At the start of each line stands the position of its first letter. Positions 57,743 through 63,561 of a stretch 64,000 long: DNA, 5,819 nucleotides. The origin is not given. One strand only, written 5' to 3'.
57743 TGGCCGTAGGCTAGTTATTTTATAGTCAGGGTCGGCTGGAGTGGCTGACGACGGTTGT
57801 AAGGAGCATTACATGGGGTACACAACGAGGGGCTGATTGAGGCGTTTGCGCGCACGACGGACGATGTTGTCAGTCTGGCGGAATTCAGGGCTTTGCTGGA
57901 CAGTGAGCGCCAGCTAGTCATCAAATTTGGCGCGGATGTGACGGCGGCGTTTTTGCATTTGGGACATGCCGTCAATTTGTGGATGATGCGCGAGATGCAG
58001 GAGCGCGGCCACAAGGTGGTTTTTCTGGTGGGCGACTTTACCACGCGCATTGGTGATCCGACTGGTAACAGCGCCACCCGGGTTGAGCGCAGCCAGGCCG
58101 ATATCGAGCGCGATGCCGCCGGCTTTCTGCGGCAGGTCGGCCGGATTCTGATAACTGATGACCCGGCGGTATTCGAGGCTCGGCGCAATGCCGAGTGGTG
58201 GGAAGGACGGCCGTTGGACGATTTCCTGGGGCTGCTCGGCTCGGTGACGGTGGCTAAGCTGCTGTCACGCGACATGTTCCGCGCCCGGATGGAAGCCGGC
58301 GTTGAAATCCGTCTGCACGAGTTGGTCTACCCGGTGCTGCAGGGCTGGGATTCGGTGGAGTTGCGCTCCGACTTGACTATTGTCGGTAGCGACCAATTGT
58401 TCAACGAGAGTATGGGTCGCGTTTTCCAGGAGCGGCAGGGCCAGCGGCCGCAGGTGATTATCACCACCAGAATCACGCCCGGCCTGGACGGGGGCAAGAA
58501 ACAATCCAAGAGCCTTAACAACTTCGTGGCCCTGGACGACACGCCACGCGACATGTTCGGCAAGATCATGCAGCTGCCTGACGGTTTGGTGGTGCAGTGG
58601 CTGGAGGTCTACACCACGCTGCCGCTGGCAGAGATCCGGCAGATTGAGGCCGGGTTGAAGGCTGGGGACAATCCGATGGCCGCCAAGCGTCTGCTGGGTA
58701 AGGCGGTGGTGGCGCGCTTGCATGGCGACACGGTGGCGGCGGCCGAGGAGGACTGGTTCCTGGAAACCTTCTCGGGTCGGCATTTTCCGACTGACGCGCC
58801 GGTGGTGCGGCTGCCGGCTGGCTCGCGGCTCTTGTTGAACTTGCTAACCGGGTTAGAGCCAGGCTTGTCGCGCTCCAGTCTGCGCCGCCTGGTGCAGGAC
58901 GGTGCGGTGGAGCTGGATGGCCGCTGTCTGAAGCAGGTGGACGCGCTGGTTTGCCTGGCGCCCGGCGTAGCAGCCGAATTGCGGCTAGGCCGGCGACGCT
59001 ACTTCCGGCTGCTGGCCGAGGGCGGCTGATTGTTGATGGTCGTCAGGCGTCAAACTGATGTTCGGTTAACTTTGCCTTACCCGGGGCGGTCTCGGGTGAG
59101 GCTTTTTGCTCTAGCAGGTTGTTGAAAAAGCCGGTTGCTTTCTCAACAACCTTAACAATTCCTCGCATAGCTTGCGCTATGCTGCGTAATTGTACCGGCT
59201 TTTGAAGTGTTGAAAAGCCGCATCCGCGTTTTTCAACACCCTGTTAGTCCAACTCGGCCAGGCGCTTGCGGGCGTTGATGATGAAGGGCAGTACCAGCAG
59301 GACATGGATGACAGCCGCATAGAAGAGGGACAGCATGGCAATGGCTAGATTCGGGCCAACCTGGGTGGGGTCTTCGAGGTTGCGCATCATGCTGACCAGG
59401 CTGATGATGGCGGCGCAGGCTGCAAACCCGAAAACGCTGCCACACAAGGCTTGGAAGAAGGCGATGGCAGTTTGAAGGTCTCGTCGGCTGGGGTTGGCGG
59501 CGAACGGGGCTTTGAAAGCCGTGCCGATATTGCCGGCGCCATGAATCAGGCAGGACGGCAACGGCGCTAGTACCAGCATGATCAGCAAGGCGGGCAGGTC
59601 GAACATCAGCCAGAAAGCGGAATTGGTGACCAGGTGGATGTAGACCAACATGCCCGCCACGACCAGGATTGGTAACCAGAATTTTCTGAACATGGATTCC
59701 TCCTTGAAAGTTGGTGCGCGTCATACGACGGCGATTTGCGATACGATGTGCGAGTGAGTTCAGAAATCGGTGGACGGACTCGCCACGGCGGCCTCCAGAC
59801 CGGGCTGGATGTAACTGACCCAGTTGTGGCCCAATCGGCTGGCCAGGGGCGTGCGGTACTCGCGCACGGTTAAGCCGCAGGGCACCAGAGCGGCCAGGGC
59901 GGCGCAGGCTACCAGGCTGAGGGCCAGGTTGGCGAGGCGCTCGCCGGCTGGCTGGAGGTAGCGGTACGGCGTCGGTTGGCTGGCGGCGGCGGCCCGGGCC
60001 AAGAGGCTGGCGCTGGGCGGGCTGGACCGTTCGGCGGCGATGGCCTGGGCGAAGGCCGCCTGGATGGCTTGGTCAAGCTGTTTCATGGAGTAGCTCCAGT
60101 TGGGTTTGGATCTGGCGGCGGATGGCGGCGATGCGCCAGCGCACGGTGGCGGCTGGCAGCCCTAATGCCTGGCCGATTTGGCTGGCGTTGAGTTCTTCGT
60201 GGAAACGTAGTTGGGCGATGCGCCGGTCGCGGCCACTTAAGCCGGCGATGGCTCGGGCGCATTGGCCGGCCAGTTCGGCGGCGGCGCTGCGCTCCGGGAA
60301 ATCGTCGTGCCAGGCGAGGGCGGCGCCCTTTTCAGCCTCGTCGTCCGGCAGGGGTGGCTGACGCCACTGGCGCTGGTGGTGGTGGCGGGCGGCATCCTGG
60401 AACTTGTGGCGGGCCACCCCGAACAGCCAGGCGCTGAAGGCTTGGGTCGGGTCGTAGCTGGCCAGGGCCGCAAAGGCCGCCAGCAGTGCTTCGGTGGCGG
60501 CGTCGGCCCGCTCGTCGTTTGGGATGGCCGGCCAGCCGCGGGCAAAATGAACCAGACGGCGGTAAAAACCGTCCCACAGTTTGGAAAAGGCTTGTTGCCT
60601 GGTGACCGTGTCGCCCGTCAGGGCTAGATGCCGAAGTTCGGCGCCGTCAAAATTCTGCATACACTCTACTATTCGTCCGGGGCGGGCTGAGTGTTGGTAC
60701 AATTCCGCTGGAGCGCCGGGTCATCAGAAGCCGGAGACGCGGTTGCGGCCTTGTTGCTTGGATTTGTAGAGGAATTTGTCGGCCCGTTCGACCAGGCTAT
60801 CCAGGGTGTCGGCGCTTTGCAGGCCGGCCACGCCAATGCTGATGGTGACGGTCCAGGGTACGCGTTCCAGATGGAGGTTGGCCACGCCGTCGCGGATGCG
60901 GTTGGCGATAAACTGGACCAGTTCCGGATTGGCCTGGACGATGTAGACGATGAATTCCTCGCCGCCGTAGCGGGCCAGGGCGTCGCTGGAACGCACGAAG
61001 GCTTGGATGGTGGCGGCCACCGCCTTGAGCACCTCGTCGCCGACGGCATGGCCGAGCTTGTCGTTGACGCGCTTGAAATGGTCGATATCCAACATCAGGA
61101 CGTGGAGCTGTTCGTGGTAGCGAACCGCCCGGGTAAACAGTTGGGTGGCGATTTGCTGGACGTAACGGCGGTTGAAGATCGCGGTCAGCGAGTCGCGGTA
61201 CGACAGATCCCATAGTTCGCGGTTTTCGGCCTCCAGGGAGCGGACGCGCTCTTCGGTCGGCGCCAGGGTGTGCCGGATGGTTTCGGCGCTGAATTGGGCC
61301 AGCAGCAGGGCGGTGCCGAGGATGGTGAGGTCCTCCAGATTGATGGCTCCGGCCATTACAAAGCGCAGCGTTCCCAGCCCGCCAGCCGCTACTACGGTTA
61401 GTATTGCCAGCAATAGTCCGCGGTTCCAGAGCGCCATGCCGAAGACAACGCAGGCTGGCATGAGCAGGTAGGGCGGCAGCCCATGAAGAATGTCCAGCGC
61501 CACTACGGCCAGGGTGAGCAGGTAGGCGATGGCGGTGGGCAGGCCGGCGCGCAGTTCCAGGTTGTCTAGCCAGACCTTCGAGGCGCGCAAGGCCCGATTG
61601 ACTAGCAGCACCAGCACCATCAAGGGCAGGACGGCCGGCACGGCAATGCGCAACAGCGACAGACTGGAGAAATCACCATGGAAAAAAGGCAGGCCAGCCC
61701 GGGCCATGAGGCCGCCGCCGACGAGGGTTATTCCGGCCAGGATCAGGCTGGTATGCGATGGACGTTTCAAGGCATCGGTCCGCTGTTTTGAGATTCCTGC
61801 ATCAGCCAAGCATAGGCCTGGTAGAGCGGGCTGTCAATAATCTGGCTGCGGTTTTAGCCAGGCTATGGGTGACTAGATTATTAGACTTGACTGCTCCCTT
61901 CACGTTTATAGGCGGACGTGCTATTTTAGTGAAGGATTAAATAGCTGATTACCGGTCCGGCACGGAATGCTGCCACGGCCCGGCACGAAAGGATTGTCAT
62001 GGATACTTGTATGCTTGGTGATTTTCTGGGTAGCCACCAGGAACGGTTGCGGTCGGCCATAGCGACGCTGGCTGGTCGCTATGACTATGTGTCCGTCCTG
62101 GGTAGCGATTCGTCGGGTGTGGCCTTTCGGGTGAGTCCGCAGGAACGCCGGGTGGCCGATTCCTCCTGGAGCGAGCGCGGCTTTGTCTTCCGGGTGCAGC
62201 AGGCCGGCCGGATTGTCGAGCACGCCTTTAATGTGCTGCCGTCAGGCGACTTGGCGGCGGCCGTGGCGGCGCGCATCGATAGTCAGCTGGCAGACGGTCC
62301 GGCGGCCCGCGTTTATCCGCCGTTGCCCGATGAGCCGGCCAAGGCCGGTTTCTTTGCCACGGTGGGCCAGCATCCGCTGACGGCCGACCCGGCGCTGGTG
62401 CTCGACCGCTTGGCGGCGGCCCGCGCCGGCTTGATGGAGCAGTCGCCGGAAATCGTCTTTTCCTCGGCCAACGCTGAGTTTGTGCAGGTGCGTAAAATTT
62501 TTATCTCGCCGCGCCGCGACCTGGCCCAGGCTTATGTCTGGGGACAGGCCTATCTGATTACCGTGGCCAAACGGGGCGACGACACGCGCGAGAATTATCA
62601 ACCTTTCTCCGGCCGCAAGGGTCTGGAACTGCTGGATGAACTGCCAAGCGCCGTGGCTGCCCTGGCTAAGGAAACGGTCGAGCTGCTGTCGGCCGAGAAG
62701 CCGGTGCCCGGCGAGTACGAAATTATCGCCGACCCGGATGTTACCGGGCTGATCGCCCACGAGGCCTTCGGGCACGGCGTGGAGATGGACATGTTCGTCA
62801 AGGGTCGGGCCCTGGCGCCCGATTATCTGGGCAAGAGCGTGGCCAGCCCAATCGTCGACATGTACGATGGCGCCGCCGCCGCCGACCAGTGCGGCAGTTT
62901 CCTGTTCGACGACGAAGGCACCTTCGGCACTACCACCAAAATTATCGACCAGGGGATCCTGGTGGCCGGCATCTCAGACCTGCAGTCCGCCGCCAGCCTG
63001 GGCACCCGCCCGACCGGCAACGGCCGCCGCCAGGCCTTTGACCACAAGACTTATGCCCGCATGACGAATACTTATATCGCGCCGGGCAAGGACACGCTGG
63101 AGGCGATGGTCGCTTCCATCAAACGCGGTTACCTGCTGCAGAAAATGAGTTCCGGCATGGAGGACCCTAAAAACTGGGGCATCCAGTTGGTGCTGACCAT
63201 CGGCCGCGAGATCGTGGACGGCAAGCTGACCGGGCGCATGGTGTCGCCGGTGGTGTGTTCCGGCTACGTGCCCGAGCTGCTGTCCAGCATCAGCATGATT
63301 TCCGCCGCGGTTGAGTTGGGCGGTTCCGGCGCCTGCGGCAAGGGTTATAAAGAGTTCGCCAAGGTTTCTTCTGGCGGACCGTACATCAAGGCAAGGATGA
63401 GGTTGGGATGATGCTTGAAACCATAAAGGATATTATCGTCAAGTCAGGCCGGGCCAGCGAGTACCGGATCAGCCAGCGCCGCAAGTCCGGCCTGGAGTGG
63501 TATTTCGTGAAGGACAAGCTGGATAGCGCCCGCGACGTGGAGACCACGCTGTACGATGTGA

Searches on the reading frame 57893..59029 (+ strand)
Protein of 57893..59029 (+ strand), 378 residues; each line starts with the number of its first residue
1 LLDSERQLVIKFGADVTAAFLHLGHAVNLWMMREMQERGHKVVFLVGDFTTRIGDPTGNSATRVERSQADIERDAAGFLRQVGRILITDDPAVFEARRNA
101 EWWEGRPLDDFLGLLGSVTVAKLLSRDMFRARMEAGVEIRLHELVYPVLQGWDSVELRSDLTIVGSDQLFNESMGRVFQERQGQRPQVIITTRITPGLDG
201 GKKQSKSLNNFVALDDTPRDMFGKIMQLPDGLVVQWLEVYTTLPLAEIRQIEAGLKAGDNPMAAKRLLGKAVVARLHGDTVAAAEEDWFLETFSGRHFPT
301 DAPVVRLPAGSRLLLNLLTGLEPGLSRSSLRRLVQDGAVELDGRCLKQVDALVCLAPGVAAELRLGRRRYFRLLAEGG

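Call 26: search_protein_families(library=pfam, proteins=[window:57893-59029:+], max_evalue=0.001)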
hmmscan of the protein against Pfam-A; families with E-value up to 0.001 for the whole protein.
window:57893-59029:+ (378 aa): 1 family
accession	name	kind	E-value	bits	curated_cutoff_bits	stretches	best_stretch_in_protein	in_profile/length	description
PF00579.31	tRNA-synt_1b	-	8.1e-56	189.9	21.1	1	5-293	3-291/292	tRNA synthetases class I (W and Y)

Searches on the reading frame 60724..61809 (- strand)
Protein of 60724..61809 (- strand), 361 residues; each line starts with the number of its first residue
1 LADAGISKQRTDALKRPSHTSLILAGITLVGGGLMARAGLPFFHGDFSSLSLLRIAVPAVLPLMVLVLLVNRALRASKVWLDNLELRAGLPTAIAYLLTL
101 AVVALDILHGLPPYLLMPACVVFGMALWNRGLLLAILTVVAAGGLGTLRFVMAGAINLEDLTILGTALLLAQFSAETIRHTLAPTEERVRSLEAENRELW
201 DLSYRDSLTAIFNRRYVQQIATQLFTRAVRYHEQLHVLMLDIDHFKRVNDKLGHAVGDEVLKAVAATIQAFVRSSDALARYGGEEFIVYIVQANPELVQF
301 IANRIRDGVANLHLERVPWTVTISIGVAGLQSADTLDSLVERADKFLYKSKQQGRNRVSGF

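Call 26: search_protein_families(library=pfam, proteins=[window:60724-61809:-], max_evalue=0.001)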
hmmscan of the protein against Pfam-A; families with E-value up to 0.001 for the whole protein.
window:60724-61809:- (361 aa): 1 family
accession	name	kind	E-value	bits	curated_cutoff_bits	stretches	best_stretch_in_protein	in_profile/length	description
PF00990.26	GGDEF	-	8e-45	152.9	23.8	1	204-357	2-161/161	Diguanylate cyclase, GGDEF domain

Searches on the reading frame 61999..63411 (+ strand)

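Call 26: search_protein_families(library=pfam, proteins=[window:61999-63411:+], max_evalue=0.001)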
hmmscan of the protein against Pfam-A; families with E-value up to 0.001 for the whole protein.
window:61999-63411:+ (470 aa): 1 family
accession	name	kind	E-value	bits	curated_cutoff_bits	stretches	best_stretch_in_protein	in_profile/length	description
PF19289.4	PmbA_TldD_3rd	-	8.2e-44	149.8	22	1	237-464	1-212/220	PmbA/TldA metallopeptidase C-terminal domain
